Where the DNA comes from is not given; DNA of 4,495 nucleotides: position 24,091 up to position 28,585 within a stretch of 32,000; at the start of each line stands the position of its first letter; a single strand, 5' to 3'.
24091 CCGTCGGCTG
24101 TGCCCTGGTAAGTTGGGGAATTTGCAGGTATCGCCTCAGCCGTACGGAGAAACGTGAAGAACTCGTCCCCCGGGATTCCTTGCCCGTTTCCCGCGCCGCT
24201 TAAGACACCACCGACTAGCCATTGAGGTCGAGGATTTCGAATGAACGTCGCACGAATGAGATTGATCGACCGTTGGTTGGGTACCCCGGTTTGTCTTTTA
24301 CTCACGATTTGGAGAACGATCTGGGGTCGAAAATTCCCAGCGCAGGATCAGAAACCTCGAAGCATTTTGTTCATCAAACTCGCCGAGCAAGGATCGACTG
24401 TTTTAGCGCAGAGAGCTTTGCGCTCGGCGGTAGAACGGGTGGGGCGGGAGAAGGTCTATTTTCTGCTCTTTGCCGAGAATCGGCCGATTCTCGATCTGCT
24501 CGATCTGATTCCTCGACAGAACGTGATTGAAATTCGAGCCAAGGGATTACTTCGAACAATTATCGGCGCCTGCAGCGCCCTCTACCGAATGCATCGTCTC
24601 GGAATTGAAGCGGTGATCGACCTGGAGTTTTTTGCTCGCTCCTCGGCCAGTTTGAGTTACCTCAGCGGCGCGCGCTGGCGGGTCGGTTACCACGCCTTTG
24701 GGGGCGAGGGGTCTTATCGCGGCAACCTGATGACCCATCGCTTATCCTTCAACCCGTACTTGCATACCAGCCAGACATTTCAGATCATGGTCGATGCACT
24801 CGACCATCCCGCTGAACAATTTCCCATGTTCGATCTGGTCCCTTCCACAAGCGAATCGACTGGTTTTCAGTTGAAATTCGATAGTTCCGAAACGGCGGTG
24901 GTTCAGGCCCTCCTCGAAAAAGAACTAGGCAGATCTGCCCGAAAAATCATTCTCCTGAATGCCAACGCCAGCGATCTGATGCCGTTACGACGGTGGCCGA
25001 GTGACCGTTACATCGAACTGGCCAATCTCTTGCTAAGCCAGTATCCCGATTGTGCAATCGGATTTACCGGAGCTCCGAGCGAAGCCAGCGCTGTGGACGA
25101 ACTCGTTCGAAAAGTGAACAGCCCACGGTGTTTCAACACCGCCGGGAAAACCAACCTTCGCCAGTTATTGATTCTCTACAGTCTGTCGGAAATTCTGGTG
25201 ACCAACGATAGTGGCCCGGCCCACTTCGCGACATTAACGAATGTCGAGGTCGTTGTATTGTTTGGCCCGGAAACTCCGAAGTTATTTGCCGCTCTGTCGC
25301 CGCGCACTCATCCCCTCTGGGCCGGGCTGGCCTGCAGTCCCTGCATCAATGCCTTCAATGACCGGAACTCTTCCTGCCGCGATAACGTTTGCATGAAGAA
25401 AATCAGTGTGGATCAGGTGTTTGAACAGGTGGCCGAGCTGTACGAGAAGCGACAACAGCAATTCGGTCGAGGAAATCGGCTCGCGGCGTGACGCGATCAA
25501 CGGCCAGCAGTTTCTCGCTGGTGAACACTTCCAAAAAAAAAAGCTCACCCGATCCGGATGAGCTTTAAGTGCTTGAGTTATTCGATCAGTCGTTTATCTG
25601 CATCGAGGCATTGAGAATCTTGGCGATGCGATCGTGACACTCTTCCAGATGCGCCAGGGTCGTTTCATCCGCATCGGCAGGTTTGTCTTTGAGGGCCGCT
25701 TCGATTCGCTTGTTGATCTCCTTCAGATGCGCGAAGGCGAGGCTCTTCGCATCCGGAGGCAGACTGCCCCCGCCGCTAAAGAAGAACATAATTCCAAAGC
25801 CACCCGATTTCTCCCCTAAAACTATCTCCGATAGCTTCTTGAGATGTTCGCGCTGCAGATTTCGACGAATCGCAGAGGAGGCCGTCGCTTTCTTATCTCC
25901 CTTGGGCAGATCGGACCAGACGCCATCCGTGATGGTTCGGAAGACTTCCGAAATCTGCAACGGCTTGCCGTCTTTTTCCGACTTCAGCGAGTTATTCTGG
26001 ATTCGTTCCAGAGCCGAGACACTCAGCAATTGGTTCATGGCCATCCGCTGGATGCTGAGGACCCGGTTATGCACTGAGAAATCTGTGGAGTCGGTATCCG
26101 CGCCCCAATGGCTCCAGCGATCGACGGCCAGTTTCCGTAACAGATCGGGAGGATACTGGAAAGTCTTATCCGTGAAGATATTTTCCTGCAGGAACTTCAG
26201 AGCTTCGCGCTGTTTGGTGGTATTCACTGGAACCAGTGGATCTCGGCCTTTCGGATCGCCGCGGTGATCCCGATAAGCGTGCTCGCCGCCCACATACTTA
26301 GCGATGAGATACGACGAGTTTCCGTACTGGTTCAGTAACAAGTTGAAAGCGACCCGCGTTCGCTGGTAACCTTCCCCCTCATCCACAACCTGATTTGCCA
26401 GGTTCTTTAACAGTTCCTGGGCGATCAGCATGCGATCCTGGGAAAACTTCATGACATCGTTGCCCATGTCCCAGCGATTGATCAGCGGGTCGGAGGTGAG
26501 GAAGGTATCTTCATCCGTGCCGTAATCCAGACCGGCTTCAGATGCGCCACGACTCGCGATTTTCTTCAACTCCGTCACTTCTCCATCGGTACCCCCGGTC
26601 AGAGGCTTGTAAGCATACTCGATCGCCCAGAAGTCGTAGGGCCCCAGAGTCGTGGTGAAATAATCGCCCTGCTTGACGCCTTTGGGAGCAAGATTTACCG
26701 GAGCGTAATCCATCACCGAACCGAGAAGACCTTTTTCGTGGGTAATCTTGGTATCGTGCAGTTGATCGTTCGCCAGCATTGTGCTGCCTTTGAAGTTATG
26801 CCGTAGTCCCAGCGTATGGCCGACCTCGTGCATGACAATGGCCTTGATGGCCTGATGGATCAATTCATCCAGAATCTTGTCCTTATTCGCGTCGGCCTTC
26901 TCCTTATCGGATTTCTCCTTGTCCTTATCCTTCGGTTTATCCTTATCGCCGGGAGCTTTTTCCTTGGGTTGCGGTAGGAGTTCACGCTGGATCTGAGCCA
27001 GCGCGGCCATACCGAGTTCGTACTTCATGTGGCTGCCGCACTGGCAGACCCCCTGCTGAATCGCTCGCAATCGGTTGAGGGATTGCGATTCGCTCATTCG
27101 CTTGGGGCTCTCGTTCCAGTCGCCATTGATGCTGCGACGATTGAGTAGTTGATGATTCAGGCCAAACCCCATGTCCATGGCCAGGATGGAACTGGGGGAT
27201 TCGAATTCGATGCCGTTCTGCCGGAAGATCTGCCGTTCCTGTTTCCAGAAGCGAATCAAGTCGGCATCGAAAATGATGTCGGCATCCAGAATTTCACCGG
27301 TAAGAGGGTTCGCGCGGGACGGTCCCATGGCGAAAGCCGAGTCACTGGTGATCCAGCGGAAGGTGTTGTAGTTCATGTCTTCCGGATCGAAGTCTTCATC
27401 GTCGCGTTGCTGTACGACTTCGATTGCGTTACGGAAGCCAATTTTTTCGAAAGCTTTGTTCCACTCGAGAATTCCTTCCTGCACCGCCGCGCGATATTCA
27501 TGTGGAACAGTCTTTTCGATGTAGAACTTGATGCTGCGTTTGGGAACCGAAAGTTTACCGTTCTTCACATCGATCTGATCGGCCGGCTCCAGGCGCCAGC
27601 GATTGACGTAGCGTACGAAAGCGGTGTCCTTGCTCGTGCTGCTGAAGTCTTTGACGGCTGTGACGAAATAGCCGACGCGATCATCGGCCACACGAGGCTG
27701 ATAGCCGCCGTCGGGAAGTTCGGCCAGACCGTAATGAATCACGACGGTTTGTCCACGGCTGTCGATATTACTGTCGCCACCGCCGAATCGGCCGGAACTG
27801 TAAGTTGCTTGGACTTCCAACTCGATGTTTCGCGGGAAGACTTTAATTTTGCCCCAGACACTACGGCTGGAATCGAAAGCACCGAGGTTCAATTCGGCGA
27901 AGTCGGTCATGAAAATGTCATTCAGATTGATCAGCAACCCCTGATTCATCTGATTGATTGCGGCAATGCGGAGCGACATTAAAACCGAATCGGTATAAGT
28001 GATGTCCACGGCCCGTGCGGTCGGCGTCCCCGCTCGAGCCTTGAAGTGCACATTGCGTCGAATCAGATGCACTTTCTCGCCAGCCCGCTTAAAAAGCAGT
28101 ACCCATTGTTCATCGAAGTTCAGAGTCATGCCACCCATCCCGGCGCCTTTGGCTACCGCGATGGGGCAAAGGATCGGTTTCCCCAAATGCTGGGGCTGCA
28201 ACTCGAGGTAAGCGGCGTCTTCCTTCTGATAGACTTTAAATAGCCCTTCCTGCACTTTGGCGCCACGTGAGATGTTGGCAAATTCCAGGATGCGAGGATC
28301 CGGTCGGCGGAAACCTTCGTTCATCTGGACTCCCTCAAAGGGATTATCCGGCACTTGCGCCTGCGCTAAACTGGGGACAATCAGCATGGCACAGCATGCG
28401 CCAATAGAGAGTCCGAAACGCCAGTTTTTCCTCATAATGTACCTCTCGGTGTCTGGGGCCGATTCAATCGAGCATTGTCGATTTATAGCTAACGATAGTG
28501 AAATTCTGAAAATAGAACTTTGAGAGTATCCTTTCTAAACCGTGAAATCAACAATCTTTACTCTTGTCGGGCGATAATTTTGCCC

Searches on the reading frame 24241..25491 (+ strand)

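Call 75: search_protein_families(library=pfam, proteins=[window:24241-25491:+], max_evalue=0.00001)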
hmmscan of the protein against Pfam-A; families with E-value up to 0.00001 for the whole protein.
window:24241-25491:+ (416 aa): 1 family
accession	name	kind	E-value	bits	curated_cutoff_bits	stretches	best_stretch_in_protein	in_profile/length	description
PF01075.23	Glyco_transf_9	-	2.9e-22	79.6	22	1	134-370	24-238/247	Glycosyltransferase family 9 (heptosyltransferase)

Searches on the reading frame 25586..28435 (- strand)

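Call 75: search_protein_families(library=pfam, proteins=[window:25586-28435:-], max_evalue=0.00001)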
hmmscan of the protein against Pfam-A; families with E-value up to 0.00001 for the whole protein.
window:25586-28435:- (949 aa): 3 families
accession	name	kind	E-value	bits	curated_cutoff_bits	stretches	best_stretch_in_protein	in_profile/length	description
PF16313.11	DUF4953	-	2.5e-85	286.9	24.2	1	519-844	2-314/316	Met-zincin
PF17148.9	DUF5117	-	4.2e-32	111.9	27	1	112-284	8-188/189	Domain of unknown function (DUF5117)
PF17162.9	DUF5118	-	6.4e-06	26.3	27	0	55-90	8-43/50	Domain of unknown function (DUF5118)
